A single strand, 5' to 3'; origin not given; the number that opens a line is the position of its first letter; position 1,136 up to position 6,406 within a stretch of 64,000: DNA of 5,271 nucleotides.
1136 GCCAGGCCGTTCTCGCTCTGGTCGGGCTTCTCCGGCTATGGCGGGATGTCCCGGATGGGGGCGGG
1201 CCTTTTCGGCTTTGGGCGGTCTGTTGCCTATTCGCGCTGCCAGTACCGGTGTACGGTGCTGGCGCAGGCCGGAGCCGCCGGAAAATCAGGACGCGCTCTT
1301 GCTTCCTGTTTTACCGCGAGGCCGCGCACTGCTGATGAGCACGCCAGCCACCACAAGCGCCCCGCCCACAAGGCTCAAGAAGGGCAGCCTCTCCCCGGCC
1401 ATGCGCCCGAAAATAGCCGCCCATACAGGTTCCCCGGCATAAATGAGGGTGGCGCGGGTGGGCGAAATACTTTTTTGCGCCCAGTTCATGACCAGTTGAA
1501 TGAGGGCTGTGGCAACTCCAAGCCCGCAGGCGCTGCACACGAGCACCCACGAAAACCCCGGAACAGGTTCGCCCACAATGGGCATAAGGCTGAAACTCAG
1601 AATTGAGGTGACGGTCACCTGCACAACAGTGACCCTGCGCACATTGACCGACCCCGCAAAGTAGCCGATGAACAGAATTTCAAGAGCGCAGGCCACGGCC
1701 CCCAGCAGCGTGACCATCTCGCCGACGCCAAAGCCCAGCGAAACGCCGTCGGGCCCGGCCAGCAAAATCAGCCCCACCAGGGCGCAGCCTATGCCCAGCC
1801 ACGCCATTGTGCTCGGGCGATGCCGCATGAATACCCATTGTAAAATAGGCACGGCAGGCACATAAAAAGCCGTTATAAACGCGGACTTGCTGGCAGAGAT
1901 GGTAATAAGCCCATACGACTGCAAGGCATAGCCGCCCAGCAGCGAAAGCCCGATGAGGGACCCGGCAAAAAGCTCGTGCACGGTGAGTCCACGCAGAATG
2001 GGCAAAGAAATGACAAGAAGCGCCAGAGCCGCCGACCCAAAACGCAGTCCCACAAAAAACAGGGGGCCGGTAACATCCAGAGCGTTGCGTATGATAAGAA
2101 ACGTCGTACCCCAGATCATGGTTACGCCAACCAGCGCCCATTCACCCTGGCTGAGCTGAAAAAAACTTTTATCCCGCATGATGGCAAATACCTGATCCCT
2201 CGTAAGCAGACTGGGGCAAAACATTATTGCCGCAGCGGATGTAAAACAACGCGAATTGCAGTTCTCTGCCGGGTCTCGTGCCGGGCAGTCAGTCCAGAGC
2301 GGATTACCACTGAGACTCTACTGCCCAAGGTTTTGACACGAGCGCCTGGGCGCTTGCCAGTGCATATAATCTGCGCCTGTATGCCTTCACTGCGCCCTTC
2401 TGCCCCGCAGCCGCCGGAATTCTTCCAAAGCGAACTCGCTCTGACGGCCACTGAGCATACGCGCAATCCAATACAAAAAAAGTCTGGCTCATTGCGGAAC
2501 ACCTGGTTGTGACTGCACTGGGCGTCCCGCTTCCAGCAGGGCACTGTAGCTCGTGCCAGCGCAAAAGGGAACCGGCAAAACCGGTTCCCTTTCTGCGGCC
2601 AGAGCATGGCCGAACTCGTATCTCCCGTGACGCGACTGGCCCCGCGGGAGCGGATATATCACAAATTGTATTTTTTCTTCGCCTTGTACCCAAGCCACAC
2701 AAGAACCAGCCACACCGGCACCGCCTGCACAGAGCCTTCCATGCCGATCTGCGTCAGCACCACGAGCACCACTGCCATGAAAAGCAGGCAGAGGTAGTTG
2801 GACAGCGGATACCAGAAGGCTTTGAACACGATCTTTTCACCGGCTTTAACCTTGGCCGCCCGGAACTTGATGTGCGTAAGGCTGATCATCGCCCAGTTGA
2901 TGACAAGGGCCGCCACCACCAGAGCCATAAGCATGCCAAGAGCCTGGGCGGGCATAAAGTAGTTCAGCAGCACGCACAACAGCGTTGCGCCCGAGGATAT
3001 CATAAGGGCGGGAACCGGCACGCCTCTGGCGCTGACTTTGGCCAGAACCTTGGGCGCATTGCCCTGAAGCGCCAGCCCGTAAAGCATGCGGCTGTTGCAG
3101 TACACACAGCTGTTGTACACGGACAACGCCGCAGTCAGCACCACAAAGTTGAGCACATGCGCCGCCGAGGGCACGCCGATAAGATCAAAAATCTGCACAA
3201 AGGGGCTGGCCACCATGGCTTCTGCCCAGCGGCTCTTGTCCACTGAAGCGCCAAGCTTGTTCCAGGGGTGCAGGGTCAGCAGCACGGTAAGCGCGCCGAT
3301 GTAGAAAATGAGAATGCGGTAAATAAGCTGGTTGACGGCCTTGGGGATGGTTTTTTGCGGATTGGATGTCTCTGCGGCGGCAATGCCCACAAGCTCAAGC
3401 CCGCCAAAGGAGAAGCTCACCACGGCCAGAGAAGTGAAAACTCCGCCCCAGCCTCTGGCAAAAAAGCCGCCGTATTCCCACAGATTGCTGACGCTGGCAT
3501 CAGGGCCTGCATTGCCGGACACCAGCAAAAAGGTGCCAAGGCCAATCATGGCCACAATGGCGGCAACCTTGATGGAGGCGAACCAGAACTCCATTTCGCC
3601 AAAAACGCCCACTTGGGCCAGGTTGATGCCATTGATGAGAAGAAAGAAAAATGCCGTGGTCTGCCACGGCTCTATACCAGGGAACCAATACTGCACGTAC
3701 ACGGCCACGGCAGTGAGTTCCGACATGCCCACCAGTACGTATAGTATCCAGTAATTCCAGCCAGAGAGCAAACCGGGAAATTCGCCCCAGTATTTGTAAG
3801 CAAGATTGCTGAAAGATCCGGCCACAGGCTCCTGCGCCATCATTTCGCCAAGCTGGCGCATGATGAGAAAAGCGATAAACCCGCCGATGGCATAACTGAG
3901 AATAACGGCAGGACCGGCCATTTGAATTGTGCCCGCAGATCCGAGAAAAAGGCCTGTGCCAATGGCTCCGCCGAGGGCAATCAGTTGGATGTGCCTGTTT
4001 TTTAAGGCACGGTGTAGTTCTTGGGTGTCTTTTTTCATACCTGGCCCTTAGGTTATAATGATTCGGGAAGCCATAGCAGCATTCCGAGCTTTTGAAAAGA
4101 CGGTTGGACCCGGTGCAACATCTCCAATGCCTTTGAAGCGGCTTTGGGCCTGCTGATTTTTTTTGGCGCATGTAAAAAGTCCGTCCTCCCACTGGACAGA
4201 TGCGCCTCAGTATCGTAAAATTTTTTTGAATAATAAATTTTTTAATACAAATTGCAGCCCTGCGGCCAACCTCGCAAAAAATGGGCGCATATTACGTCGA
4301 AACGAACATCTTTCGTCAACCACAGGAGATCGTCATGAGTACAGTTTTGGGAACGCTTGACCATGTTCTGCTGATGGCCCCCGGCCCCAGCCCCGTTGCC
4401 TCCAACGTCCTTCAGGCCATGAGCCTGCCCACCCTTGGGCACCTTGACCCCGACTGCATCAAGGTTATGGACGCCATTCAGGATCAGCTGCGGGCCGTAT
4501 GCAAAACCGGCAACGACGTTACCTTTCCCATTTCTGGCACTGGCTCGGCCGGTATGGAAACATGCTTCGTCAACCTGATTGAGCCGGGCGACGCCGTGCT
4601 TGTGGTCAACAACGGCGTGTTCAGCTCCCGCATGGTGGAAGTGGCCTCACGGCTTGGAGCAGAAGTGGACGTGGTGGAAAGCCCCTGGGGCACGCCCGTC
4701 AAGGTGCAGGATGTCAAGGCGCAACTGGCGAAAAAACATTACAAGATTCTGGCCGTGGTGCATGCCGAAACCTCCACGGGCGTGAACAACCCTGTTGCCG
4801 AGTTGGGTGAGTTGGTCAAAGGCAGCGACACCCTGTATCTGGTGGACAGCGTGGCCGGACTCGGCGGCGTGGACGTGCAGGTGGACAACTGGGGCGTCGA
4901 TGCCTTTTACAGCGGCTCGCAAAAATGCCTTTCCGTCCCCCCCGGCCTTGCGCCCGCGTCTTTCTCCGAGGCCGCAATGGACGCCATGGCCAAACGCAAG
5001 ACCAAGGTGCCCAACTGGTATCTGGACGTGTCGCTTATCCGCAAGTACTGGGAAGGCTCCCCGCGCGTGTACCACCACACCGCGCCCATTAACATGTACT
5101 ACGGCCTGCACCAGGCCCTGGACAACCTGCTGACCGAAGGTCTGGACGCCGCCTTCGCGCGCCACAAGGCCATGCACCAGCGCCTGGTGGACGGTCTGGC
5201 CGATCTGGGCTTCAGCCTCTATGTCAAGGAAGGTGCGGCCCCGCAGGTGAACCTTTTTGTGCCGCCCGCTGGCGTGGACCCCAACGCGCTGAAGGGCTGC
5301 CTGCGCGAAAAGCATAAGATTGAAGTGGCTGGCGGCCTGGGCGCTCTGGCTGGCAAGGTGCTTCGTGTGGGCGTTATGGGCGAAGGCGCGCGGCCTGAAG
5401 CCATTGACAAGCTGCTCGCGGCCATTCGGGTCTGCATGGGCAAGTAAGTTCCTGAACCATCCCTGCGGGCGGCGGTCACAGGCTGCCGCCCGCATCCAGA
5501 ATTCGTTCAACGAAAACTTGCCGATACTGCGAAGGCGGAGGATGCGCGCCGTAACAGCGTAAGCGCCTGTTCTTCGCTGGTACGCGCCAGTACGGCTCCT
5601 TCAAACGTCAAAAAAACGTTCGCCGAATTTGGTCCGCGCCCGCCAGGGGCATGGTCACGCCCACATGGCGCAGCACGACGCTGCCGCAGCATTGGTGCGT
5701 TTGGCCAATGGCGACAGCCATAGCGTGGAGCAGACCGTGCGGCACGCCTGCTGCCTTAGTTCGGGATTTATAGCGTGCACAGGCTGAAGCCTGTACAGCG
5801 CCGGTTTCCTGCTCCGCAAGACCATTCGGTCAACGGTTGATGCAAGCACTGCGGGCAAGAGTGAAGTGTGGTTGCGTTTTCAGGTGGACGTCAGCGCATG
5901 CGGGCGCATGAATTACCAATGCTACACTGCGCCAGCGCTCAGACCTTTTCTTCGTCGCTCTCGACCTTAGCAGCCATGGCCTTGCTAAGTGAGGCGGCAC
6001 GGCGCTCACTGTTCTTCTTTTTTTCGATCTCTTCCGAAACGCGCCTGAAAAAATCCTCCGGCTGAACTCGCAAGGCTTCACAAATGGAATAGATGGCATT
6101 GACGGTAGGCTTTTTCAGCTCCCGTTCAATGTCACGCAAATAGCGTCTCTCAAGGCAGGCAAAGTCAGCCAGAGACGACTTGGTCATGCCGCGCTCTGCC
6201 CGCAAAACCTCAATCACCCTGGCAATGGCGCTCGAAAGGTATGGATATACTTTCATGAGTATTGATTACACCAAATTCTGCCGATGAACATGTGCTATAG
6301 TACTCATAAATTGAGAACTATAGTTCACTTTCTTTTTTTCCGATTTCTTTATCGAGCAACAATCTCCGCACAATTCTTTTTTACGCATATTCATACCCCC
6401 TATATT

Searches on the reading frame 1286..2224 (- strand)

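Call 28: search_protein_families(library=pfam, proteins=[window:1286-2224:-], max_evalue=0.001)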
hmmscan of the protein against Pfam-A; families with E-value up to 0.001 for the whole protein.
window:1286-2224:- (312 aa): 1 family
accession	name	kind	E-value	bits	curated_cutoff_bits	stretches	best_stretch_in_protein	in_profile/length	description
PF00892.27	EamA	-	5.1e-25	88.7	28.2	2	27-155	3-133/135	EamA-like transporter family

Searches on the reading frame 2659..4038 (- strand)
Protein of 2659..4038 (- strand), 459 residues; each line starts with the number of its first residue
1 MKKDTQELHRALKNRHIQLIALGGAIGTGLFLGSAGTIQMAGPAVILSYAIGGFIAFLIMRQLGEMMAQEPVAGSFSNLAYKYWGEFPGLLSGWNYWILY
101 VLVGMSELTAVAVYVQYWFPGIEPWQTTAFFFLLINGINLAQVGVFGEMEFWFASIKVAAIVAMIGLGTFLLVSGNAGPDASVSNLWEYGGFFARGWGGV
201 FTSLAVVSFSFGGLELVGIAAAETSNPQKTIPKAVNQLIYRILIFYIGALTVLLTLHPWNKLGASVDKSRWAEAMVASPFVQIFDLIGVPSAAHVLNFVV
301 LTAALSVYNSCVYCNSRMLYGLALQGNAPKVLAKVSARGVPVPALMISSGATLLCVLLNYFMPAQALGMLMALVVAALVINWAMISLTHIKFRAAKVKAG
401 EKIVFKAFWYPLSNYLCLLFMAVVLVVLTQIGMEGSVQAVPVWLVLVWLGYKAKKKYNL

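Call 28: search_protein_families(library=pfam, proteins=[window:2659-4038:-], max_evalue=0.001)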
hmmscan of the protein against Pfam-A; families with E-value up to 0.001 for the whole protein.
window:2659-4038:- (459 aa): 2 families
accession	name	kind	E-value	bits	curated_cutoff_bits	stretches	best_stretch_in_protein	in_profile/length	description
PF00324.27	AA_permease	-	1.4e-116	390.4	24.6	1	16-429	1-421/470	Amino acid permease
PF13520.12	AA_permease_2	-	5.1e-30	105.2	27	1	20-443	9-418/427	Amino acid permease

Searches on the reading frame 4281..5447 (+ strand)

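Call 28: search_protein_families(library=pfam, proteins=[window:4281-5447:+], max_evalue=0.001)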
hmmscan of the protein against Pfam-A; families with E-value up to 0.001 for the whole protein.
window:4281-5447:+ (388 aa): 2 families
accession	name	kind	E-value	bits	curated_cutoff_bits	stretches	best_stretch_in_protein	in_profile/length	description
PF00266.25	Aminotran_5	-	6.1e-31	108.1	21.5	1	52-353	34-339/371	Aminotransferase class-V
PF02780.25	Transketolase_C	-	0.00017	21.9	25.9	1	98-174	4-82/124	Transketolase, C-terminal domain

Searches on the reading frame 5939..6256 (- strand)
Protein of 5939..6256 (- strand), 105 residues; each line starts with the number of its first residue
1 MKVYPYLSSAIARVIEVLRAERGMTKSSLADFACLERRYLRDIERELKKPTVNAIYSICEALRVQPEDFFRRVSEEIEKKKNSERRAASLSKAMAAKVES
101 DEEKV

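Call 28: search_protein_families(library=pfam, proteins=[window:5939-6256:-], max_evalue=0.001)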
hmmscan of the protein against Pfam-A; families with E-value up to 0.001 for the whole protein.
window:5939-6256:- (105 aa): 3 families
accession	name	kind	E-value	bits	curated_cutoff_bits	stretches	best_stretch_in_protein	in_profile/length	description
PF01381.28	HTH_3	-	2.1e-08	34.5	23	1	18-69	4-55/55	Helix-turn-helix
PF13443.12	HTH_26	-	6e-07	30.1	22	1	15-73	2-61/63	Cro/C1-type HTH DNA-binding domain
PF13560.12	HTH_31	-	3.2e-06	27.8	27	1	11-68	2-60/64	Helix-turn-helix domain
